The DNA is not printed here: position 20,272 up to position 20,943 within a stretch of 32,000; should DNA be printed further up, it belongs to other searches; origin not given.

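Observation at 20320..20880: Inverted-repeat-bounded, AT-shifted cassette with an Avd/IVS-family four-helix-bundle gene between preA and mmsA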

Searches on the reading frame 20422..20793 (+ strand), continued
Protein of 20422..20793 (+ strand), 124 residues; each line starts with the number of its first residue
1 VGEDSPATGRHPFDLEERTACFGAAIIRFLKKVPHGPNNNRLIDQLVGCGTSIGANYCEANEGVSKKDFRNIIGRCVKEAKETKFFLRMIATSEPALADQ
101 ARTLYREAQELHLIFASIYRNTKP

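Call 44: search_protein_families(library=pfam, proteins=[L164:1-2136:+, L164:2700-4169:+, L175:1-2790:+, L175:3381-4706:+, L187:1207-4863:+, L187:5428-6897:+, L179:3370-4881:+, L183:2263-3741:+, L194:341-1483:+, L202:3320-4810:+], max_evalue=0.00001)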
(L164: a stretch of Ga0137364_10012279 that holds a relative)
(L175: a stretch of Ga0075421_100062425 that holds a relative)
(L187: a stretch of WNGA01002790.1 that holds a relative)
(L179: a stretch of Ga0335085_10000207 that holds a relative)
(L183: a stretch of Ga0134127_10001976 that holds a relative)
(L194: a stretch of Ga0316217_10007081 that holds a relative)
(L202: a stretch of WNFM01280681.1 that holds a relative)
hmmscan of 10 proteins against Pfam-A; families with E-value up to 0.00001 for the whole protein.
L164:1-2136:+ (712 aa): 1 family
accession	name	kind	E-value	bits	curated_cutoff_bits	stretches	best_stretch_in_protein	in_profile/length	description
PF07587.16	PSD1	-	2e-106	355.3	28.5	1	399-657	1-243/244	Protein of unknown function (DUF1553)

L164:2700-4169:+ (490 aa): 1 family
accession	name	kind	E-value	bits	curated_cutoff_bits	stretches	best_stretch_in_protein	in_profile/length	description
PF07394.17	DUF1501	-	5.2e-160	533.3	27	1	66-489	1-390/390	Protein of unknown function (DUF1501)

L175:1-2790:+ (930 aa): 2 families
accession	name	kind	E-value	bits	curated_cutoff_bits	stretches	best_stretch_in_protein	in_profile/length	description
PF07587.16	PSD1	-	1.1e-86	290.7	28.5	2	677-872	64-243/244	Protein of unknown function (DUF1553)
PF07583.16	PSCyt2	-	6.7e-84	281.5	29.8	1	1-202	8-206/209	Protein of unknown function (DUF1549)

L175:3381-4706:+ (442 aa): 1 family
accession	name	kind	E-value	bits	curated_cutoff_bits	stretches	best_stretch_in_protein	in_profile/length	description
PF07394.17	DUF1501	-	1.9e-145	485.3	27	1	66-442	1-353/390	Protein of unknown function (DUF1501)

L187:1207-4863:+ (1219 aa): 3 families
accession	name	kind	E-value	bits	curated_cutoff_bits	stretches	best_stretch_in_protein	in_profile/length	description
PF07587.16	PSD1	-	6.7e-103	343.8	28.5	1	906-1164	1-243/244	Protein of unknown function (DUF1553)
PF07583.16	PSCyt2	-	4.4e-87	291.9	29.8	1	187-393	1-208/209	Protein of unknown function (DUF1549)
PF07635.16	PSCyt1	-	1e-17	64.9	22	1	77-137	1-58/59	Planctomycete cytochrome C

L187:5428-6897:+ (490 aa): 1 family
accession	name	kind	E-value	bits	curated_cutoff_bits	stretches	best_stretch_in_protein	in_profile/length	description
PF07394.17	DUF1501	-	1.1e-160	535.6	27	1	66-489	1-390/390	Protein of unknown function (DUF1501)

L179:3370-4881:+ (504 aa): 1 family
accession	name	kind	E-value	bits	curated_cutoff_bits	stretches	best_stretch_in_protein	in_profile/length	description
PF00171.27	Aldedh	-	4.8e-24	85.2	23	1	67-324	29-291/461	Aldehyde dehydrogenase family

L183:2263-3741:+ (493 aa): 0 families

L194:341-1483:+ (381 aa): 3 families
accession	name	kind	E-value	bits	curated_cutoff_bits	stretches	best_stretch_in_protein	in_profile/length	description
PF13288.12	DXPR_C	-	3e-41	140.8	27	1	261-377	1-114/115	DXP reductoisomerase C-terminal domain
PF02670.22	DXP_reductoisom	-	6.4e-40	137.3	21.7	1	4-129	1-129/129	1-deoxy-D-xylulose 5-phosphate reductoisomerase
PF08436.17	DXP_redisom_C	-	5.1e-36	123.1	26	1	143-229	1-84/84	1-deoxy-D-xylulose 5-phosphate reductoisomerase C-terminal domain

L202:3320-4810:+ (497 aa): 1 family
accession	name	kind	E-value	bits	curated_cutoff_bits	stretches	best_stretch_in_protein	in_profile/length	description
PF00171.27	Aldedh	-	7.4e-27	94.4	23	1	60-318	29-292/461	Aldehyde dehydrogenase family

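Call 47: search_solved_structures(query=A1, max_evalue=0.001)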
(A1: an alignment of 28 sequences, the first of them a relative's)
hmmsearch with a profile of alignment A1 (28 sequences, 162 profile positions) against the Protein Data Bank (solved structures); distinct sequences matched with E-value up to 0.001: 1.
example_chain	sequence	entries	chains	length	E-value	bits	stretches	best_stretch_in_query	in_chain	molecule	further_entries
2rld_A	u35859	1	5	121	1.8e-08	37.9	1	56-161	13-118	Uncharacterized protein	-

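Call 59: search_dna_similar(query=window:20422-20793:+, collection=plasmids, mode=protein, max_evalue=0.001, max_rows=40, rows=spread)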
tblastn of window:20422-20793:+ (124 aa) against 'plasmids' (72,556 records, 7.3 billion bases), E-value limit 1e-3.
Records with a match: 29; places in all: 35; records where one place covers at least 80% of the query: 26.
Best place of each record, by identity: <60% 29.
By first word of the organism name: Nostoc 14; Planktothrix 3; Candidatus 2; Aulosira 1; Chondrinema 1; Dolichospermum 1; Anabaena 1; Pseudanabaena 1; Bernardetia 1; Treponema 1; and 3 more.
By predicted mobility (MOB-suite, as given by PLSDB): non-mobilizable 17; conjugative 8; mobilizable 4.
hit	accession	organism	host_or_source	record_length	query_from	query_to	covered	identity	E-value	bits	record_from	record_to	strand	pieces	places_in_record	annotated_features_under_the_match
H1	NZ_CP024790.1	Nostoc flagelliforme CCNUN1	cell culture,desert soil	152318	14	123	89%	36.0%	4e-11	66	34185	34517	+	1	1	four helix bundle protein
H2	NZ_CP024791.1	Nostoc flagelliforme CCNUN1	cell culture,desert soil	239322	14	123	89%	36.0%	4e-11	66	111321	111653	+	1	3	four helix bundle protein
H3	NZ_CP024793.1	Nostoc flagelliforme CCNUN1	cell culture,desert soil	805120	14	123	89%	36.0%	4e-11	66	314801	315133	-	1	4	four helix bundle protein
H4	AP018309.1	Aulosira laxa NIES-50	-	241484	15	123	88%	35.5%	8e-10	62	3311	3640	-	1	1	hypothetical protein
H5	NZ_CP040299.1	Nostoc sp. TCL26-01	Leiosporoceros dussii,pure culture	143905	14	118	85%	35.8%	1e-10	64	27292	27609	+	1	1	four helix bundle protein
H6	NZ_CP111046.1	Chondrinema litorale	Seaweed,red alga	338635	26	123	79%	36.6%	2e-8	58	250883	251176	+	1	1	four helix bundle protein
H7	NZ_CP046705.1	Nostoc sp. ATCC 53789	-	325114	9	123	93%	31.0%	1e-6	52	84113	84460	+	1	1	four helix bundle protein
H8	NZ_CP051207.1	Dolichospermum flos-aquae CCAP 1403/13F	cell culture,freshwater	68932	15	123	88%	32.7%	1e-5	50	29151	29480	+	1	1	four helix bundle protein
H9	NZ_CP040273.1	Nostoc sp. C052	Blasia pusilla,pure culture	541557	17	123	86%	33.3%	2e-7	55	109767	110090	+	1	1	four helix bundle protein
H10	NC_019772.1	Anabaena cylindrica PCC 7122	water, most likely pond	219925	14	118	85%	34.0%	2e-9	61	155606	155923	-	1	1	four helix bundle protein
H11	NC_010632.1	Nostoc punctiforme PCC 73102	-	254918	13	123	90%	31.3%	3e-6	52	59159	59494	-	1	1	four helix bundle protein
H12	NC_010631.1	Nostoc punctiforme PCC 73102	-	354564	15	123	88%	31.8%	3e-6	52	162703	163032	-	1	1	four helix bundle protein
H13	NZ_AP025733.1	Nostoc cf. commune SO-36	-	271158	15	123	88%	31.8%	3e-6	52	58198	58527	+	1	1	four helix bundle protein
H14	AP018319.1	Nostoc sp. HK-01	-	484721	18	123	85%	32.7%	2e-5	49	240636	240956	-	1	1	hypothetical protein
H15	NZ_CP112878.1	Pseudanabaena galeata CCNP1313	-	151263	13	123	90%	30.6%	6e-10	62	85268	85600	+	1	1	four helix bundle protein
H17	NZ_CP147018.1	Bernardetia sp. Wsw4-3y2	Red alga,Red algae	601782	14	120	86%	30.8%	1e-6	53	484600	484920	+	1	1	four helix bundle protein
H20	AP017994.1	Planktothrix agardhii NIES-204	-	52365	15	118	84%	31.4%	2e-6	52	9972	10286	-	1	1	hypothetical protein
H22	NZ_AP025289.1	Treponema saccharophilum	-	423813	15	123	88%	29.4%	9e-6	50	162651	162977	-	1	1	four helix bundle protein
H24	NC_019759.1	Gloeocapsa sp. PCC 7428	-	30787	14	118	85%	30.2%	6e-5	48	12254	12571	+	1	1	four helix bundle protein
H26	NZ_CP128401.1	Candidatus Chlorohelix allophototropha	Single colony of Candidatus Chlorohelix ...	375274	14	123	89%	28.2%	2e-6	52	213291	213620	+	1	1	four helix bundle protein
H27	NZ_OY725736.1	Monoglobus pectinilyticus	-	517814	17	123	86%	29.0%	2e-4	46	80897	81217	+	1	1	none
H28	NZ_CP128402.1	Candidatus Chlorohelix allophototropha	Single colony of Candidatus Chlorohelix ...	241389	14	102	72%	34.8%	2e-5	49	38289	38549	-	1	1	four helix bundle protein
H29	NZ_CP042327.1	Euhalothece natronophila Z-M001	cell culture,soda lake Magadi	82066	42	123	66%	35.4%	5e-7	54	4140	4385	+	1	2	four helix bundle protein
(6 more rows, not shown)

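Call 60: get_annotated_region(hit=H1, flank=1500)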
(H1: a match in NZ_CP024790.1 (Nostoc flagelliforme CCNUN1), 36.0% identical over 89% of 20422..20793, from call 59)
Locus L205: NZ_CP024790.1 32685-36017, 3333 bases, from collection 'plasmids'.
description: Nostoc flagelliforme CCNUN1 plasmid pNFSY05, complete sequence
organism: Nostoc flagelliforme CCNUN1 (NCBI taxid 2038116)
taxonomy: Bacteria; Cyanobacteriota; Cyanophyceae; Nostocales; Nostocaceae; Nostoc; Nostoc flagelliforme; Nostoc flagelliforme CCNUN1
host: -; source: cell culture,desert soil; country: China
typing (MOB-suite, as given by PLSDB): non-mobilizable; replicon rep_cluster_317
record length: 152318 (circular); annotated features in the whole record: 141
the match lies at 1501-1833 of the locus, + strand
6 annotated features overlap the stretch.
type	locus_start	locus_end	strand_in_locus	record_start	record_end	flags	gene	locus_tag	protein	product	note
CDS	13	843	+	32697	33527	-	-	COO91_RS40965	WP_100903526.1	hypothetical protein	-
CDS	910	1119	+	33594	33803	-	-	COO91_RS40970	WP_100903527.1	hypothetical protein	-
CDS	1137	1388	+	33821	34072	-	-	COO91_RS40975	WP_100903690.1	hypothetical protein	-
CDS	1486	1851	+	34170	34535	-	-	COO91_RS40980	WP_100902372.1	four helix bundle protein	-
CDS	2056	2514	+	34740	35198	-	-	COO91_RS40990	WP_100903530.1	DUF1392 domain-containing protein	-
CDS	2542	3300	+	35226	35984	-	-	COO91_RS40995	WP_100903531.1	hypothetical protein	-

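Call 61: get_annotated_region(hit=H6, flank=1500)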
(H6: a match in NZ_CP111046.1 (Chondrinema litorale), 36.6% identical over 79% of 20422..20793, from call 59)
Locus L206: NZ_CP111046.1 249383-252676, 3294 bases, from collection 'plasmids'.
description: Chondrinema litorale strain WSW3-B12 plasmid unnamed4
organism: Chondrinema litorale (NCBI taxid 2994555)
taxonomy: Bacteria; Bacteroidota; Cytophagia; Cytophagales; Flammeovirgaceae; Chondrinema; Chondrinema litorale
host: -; source: Seaweed,red alga; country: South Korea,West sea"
typing (MOB-suite, as given by PLSDB): non-mobilizable
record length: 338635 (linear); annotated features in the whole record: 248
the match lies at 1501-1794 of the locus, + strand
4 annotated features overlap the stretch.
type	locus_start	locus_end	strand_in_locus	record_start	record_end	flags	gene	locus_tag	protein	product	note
CDS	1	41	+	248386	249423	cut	lepB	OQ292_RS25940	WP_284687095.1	signal peptidase I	GO:0009306 - protein secretion [Evidence IEA]; GO:0006465 - signal peptide processing [Evidence IEA]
CDS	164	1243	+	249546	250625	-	-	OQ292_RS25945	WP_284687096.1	efflux RND transporter periplasmic adaptor subunit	GO:0006810 - transport [Evidence IEA]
CDS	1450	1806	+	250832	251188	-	-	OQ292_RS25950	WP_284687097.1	four helix bundle protein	-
CDS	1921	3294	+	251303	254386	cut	-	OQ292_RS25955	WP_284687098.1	efflux RND transporter permease subunit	GO:0055085 - transmembrane transport [Evidence IEA]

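Call 62: get_annotated_region(hit=H15, flank=1500)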
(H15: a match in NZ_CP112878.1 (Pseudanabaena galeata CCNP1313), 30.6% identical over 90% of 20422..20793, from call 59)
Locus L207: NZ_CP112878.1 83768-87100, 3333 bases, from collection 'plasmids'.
description: Pseudanabaena galeata CCNP1313 plasmid pPg_04, complete sequence
organism: Pseudanabaena galeata CCNP1313 (NCBI taxid 2602720)
taxonomy: Bacteria; Cyanobacteriota; Cyanophyceae; Pseudanabaenales; Pseudanabaenaceae; Pseudanabaena; Pseudanabaena galeata; Pseudanabaena galeata CCNP1313
host: -; source: -; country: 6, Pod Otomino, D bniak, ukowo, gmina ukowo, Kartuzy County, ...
typing (MOB-suite, as given by PLSDB): mobilizable; relaxase MOBP
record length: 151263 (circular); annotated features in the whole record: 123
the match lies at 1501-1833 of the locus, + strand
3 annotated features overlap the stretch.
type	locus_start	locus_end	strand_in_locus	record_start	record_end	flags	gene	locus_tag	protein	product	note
CDS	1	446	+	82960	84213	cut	csx2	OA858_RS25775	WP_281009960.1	TIGR02221 family CRISPR-associated protein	GO:0043571 - maintenance of CRISPR repeat elements [Evidence IEA]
CDS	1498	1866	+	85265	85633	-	-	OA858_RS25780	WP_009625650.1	four helix bundle protein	-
CDS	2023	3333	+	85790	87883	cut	cas1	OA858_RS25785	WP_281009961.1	CRISPR-associated endonuclease Cas1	GO:0043571 - maintenance of CRISPR repeat elements [Evidence IEA]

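Call 63: get_annotated_region(hit=H17, flank=1500)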
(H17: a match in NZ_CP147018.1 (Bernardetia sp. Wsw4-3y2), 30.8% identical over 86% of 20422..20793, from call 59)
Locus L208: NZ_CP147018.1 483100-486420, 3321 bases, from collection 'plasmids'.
description: Bernardetia sp. Wsw4-3y2 plasmid plasmd1, complete sequence
organism: Bernardetia sp. Wsw4-3y2 (NCBI taxid 3127471)
taxonomy: Bacteria; Bacteroidota; Cytophagia; Cytophagales; Bernardetiaceae; Bernardetia; Bernardetia sp. Wsw4-3y2
host: -; source: Red alga,Red algae; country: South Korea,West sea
typing (MOB-suite, as given by PLSDB): non-mobilizable
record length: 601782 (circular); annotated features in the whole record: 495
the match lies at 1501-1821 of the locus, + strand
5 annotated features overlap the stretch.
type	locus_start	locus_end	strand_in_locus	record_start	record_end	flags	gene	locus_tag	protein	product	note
CDS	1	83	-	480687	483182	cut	-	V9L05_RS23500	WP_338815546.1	TonB-dependent receptor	-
CDS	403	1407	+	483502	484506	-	-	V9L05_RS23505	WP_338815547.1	beta-ketoacyl-ACP synthase III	GO:0006633 - fatty acid biosynthetic process [Evidence IEA]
CDS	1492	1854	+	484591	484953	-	-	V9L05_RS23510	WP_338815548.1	four helix bundle protein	-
CDS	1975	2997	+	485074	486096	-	-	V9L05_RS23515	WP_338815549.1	M20/M25/M40 family metallo-hydrolase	-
CDS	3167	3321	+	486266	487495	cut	-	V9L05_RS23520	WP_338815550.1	AAA family ATPase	-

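Call 64: get_annotated_region(hit=H22, flank=1500)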
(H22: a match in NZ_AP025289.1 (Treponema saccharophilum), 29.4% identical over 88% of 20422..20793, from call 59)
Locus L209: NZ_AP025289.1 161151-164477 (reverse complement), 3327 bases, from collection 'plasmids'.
description: Treponema saccharophilum strain JCM 32279 plasmid pTS1, complete sequence
organism: Treponema saccharophilum (NCBI taxid 165)
taxonomy: Bacteria; Spirochaetota; Spirochaetia; Spirochaetales; Treponemataceae; Treponema; Treponema saccharophilum
host: -; source: -; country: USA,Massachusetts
typing (MOB-suite, as given by PLSDB): non-mobilizable
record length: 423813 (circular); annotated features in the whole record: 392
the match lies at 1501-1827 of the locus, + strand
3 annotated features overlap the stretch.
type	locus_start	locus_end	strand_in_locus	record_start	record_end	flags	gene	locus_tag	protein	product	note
CDS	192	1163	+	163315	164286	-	-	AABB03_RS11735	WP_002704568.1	DMT family transporter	GO:0055085 - transmembrane transport [Evidence IEA]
CDS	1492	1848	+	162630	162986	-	-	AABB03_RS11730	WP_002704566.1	four helix bundle protein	-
CDS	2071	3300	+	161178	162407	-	-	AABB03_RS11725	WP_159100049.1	DUF4832 domain-containing protein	-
